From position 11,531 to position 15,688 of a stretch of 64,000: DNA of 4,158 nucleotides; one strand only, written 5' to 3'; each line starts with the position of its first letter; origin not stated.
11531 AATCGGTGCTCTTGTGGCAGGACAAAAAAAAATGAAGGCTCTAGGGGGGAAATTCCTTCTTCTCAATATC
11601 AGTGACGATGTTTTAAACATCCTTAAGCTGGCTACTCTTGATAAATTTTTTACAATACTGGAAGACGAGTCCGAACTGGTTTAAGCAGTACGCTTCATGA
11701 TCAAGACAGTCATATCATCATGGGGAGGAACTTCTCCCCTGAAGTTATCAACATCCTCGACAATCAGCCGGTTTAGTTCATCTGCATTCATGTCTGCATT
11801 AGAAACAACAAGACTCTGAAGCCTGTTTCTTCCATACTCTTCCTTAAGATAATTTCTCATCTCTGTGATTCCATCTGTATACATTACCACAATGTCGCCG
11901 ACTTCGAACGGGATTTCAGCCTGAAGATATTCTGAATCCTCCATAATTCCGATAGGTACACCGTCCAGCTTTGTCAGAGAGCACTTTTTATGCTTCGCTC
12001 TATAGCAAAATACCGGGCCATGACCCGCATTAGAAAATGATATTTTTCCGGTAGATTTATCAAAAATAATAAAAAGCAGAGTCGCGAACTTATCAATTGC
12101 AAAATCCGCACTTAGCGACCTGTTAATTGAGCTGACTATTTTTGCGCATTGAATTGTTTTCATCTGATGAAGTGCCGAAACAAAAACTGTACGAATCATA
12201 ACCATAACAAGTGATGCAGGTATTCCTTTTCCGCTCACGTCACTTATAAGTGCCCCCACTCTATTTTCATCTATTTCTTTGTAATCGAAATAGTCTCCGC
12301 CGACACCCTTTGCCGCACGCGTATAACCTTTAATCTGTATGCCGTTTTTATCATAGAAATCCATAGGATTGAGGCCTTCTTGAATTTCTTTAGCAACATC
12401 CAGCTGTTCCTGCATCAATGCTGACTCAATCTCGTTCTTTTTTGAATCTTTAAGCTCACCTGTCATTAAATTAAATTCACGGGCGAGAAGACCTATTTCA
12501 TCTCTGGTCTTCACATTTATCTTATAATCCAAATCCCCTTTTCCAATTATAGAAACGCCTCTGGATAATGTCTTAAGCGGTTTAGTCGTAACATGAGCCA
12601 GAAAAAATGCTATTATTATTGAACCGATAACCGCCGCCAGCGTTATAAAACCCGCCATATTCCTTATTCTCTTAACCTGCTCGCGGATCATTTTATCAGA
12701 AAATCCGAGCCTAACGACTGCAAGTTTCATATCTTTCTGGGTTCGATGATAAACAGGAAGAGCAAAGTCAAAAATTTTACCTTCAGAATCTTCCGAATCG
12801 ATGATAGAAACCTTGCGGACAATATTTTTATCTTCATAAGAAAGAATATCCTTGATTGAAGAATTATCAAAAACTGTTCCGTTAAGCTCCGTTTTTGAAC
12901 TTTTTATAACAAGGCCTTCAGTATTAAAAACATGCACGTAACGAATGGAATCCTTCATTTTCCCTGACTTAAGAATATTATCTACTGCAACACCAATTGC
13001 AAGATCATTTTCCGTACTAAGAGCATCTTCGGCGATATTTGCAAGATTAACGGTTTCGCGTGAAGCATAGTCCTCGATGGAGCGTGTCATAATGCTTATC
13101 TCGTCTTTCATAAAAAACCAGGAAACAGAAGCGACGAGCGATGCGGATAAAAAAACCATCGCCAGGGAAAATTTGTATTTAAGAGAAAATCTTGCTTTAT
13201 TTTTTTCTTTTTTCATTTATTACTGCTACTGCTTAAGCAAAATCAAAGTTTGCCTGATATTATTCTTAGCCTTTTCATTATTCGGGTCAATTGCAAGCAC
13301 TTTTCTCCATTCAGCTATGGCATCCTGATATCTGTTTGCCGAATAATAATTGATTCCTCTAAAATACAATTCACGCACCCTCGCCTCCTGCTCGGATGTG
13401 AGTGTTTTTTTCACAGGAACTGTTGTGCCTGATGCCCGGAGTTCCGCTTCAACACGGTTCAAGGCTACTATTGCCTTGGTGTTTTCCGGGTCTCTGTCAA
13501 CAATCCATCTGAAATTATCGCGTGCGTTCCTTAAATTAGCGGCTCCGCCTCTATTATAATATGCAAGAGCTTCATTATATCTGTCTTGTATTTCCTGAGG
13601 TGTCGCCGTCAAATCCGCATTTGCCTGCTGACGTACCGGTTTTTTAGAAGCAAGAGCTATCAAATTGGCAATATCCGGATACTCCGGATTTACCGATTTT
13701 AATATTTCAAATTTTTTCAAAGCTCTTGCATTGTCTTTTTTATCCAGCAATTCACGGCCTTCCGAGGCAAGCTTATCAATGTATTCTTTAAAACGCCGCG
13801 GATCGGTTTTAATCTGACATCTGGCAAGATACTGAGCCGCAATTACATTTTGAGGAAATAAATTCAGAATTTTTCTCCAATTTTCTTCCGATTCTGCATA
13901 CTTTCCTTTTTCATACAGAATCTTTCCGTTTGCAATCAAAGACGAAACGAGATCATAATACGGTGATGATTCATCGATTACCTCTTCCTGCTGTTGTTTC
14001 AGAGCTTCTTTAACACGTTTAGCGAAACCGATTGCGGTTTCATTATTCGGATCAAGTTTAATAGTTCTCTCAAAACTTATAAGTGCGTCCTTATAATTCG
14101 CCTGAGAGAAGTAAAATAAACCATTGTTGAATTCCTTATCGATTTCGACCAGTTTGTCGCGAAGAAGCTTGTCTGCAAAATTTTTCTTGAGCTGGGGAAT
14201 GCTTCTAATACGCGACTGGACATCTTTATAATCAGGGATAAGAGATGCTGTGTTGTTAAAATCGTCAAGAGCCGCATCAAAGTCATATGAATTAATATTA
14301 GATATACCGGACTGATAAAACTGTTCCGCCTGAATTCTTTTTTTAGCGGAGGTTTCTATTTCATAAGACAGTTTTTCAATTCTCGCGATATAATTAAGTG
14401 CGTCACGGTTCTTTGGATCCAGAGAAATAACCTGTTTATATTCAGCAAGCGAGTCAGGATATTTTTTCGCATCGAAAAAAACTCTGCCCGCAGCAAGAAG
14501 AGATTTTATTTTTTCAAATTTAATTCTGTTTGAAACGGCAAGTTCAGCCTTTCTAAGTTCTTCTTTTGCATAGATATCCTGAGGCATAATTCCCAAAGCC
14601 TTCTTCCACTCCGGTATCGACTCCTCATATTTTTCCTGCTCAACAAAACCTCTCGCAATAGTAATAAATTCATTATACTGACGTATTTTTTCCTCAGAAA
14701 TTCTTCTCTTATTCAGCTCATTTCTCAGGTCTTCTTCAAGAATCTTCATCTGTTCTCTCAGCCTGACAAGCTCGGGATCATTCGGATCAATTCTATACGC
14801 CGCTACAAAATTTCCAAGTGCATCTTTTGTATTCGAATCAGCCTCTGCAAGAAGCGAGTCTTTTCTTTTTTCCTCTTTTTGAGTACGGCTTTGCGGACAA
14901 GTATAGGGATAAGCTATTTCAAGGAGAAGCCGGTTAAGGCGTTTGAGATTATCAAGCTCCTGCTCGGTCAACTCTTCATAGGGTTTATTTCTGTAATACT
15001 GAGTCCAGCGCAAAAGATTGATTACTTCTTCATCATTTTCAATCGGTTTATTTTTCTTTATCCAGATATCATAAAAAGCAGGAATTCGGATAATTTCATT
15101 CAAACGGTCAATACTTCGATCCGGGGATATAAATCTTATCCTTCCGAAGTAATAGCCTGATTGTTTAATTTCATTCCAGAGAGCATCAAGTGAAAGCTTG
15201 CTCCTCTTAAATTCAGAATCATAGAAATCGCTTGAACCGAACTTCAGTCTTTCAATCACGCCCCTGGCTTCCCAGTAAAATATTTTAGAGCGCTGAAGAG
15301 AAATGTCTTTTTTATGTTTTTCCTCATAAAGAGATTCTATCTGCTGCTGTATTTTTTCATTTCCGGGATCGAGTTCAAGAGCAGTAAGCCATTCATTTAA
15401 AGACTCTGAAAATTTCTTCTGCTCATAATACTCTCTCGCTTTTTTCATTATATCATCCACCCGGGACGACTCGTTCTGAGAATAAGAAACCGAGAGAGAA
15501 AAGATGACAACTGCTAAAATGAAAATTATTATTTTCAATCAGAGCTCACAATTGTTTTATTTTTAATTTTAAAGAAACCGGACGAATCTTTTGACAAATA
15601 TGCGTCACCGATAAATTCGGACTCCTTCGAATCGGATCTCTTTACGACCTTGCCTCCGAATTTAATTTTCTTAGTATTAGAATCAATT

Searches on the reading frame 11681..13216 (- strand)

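Call 61: search_protein_families(library=pfam, proteins=[window:11681-13216:-], max_evalue=0.00001)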
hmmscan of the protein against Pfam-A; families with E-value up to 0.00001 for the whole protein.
window:11681-13216:- (511 aa): 2 families
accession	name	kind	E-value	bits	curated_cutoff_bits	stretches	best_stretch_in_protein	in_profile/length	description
PF07228.17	SpoIIE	-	2.1e-47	162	25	1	316-509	1-191/192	Stage II sporulation protein E (SpoIIE)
PF00672.30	HAMP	-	9.7e-14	51.9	25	1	205-256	1-52/53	HAMP domain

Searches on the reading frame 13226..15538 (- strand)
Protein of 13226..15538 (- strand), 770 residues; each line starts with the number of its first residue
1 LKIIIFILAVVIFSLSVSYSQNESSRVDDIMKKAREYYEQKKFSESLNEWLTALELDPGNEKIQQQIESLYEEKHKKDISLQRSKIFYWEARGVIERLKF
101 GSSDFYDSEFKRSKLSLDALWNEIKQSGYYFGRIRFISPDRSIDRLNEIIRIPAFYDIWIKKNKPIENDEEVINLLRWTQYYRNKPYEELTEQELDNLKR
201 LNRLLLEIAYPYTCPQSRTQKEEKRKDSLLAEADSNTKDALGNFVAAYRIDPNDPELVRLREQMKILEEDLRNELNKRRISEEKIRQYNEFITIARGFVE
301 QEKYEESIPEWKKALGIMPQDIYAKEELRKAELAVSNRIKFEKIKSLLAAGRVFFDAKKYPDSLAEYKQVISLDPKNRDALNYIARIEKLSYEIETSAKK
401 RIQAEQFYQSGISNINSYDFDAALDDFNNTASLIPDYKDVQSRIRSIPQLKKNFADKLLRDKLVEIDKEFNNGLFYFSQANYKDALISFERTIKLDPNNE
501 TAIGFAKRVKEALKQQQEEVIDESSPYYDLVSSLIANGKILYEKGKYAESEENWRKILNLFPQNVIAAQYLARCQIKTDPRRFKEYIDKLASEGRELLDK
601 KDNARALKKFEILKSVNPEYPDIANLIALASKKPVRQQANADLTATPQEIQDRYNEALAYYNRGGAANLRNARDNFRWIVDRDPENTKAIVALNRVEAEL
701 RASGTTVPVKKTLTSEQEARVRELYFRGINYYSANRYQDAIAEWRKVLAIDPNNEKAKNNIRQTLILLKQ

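Call 61: search_protein_families(library=pfam, proteins=[window:13226-15538:-], max_evalue=0.00001)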
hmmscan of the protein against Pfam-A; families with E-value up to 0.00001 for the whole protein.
window:13226-15538:- (770 aa): 9 families
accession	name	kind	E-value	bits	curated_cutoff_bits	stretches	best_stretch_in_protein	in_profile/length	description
PF07719.23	TPR_2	-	5.1e-32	107.8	27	1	723-754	3-34/34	Tetratricopeptide repeat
PF13414.12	TPR_11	-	1.8e-25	88.8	26.8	0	351-384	1-34/42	TPR repeat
PF00515.34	TPR_1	-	4.6e-20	71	27.8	0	723-754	3-34/34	Tetratricopeptide repeat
PF13432.12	TPR_16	-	6.7e-16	58.8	32.7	0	348-387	1-40/65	Tetratricopeptide repeat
PF13428.12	TPR_14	-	4.5e-11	42.7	23.5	0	347-386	4-43/44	Tetratricopeptide repeat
PF23914.1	TPR_CcmH_CycH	-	1e-10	42.1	42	0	235-321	64-154/158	Cytochrome c-type biogenesis protein H TPR domain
PF14559.12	TPR_19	-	2.7e-10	40.8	25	0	733-770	3-40/68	Tetratricopeptide repeat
PF13181.12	TPR_8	-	1e-07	31.9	25.7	0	473-499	8-34/34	Tetratricopeptide repeat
PF13424.12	TPR_12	-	3.7e-07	30.7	30.1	0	534-571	6-44/77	Tetratricopeptide repeat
